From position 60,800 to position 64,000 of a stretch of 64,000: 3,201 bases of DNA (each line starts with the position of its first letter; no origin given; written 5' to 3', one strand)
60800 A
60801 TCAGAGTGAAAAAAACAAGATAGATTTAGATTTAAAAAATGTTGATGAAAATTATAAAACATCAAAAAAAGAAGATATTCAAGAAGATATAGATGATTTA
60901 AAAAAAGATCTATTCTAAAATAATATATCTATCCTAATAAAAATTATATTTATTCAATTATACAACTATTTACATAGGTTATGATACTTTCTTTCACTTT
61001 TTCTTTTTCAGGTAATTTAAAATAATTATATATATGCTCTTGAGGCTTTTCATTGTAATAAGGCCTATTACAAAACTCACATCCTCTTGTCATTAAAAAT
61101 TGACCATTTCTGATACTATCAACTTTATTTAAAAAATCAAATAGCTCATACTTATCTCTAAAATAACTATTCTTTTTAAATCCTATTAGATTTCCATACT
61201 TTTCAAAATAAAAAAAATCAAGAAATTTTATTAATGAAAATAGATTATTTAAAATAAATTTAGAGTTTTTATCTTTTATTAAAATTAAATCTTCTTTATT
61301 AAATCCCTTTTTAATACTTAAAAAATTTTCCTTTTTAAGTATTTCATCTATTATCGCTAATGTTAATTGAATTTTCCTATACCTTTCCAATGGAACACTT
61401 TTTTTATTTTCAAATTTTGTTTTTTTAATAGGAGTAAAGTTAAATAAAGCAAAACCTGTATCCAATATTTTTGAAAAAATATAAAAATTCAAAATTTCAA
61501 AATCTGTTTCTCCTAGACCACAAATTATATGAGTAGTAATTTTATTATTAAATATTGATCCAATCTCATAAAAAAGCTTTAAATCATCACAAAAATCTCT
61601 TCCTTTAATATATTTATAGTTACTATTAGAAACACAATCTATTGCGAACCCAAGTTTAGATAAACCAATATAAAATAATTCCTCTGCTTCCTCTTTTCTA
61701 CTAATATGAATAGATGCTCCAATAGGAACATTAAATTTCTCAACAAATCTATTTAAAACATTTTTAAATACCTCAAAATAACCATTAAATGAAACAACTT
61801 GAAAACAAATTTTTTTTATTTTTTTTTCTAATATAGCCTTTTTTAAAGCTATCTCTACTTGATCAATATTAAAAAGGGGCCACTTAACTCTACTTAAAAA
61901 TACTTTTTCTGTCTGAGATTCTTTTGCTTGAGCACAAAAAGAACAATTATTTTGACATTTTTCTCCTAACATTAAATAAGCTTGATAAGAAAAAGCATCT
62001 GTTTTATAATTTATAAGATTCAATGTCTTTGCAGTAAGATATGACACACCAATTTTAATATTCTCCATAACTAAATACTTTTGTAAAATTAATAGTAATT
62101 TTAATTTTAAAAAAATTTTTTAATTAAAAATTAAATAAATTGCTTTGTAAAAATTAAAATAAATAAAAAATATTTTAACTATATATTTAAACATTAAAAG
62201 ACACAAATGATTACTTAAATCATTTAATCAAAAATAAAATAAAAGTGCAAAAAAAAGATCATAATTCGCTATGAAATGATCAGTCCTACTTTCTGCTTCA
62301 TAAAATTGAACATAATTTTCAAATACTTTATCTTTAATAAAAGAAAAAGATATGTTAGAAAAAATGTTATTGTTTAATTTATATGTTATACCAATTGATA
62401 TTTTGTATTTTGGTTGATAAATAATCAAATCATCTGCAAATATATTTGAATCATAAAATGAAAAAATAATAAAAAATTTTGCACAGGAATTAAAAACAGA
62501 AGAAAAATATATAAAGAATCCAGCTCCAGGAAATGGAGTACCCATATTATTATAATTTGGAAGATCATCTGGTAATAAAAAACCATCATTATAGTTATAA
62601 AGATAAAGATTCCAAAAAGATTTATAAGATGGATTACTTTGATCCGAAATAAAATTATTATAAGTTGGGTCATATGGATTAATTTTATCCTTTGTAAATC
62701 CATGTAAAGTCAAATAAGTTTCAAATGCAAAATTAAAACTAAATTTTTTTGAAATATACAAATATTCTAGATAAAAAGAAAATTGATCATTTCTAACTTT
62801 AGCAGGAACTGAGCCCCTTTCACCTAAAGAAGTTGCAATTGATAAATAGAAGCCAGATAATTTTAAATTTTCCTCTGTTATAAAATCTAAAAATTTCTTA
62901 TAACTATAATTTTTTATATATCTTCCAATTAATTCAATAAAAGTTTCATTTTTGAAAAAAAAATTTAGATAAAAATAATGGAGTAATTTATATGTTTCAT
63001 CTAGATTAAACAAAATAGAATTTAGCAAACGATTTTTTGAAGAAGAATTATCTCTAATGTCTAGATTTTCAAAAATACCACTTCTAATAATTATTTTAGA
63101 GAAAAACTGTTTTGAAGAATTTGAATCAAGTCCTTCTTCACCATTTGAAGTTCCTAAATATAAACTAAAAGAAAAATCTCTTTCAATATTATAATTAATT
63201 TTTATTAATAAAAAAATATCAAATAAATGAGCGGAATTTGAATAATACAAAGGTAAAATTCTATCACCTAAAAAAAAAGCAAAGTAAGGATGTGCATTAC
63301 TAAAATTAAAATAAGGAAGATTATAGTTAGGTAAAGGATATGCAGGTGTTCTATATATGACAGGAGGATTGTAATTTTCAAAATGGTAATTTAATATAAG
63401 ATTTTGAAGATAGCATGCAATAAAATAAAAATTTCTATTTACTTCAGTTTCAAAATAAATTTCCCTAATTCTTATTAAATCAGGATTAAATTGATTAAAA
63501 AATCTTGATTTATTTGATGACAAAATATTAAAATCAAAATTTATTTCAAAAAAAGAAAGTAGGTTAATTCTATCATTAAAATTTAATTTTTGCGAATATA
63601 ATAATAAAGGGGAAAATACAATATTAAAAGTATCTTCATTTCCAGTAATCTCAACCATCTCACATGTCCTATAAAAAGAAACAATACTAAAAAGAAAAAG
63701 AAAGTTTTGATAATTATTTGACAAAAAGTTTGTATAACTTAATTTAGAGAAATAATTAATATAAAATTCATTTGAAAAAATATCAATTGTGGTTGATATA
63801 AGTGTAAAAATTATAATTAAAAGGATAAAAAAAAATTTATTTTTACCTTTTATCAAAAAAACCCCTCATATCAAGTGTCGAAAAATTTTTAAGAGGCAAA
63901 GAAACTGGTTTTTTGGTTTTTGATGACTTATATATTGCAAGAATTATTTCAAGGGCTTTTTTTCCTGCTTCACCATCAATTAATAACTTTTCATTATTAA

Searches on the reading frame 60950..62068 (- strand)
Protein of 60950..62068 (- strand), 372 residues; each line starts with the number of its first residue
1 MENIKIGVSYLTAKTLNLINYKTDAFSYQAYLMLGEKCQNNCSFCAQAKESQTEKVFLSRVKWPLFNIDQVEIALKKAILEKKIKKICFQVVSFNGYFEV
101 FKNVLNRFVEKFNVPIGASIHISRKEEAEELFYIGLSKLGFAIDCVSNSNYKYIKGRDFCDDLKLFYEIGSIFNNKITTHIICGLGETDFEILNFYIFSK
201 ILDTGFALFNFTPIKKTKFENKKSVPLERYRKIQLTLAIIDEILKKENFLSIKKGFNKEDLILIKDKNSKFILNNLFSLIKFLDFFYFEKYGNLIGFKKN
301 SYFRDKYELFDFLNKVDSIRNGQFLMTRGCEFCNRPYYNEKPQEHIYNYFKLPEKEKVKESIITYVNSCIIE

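Call 12: search_protein_families(library=pfam, proteins=[window:60950-62068:-], max_evalue=0.001)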
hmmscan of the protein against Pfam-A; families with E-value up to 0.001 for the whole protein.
window:60950-62068:- (372 aa): 1 family
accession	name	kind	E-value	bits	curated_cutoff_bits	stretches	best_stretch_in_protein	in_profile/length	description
PF04055.27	Radical_SAM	-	1.1e-06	29.4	29.5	1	35-195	4-162/166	Radical SAM superfamily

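Call 53: find_encoding_contigs(protein=window:60950-62068:-, flank=10000, max_places=1)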
Protein window:60950-62068:- (372 aa): no gene with exactly this product is on record in the collection.

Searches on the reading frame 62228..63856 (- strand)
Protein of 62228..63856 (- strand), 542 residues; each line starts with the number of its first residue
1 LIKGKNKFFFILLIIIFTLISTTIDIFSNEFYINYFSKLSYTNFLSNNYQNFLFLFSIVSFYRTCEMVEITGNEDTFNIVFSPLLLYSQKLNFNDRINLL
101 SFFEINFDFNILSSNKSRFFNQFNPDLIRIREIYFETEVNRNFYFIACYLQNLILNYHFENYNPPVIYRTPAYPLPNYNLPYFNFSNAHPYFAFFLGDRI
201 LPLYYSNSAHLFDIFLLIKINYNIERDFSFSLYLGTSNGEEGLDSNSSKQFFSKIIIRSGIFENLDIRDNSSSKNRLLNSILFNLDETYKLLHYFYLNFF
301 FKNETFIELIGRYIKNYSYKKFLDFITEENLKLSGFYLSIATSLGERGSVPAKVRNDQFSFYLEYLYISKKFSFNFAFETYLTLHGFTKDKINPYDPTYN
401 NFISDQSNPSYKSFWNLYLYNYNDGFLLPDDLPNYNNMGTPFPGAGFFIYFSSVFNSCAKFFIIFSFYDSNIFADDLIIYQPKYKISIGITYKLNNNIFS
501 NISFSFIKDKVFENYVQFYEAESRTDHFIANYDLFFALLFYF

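Call 12: search_protein_families(library=pfam, proteins=[window:62228-63856:-], max_evalue=0.001)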
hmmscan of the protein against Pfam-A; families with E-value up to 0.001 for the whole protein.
window:62228-63856:- (542 aa): 0 families

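Call 31: search_protein_families(library=pfam, proteins=[window:62228-63856:-], max_evalue=0.01)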
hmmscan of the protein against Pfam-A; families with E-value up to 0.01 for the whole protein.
window:62228-63856:- (542 aa): 0 families

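Call 78: find_encoding_contigs(protein=window:62228-63856:-, flank=10000, max_places=1)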
Protein window:62228-63856:- (542 aa): no gene with exactly this product is on record in the collection.
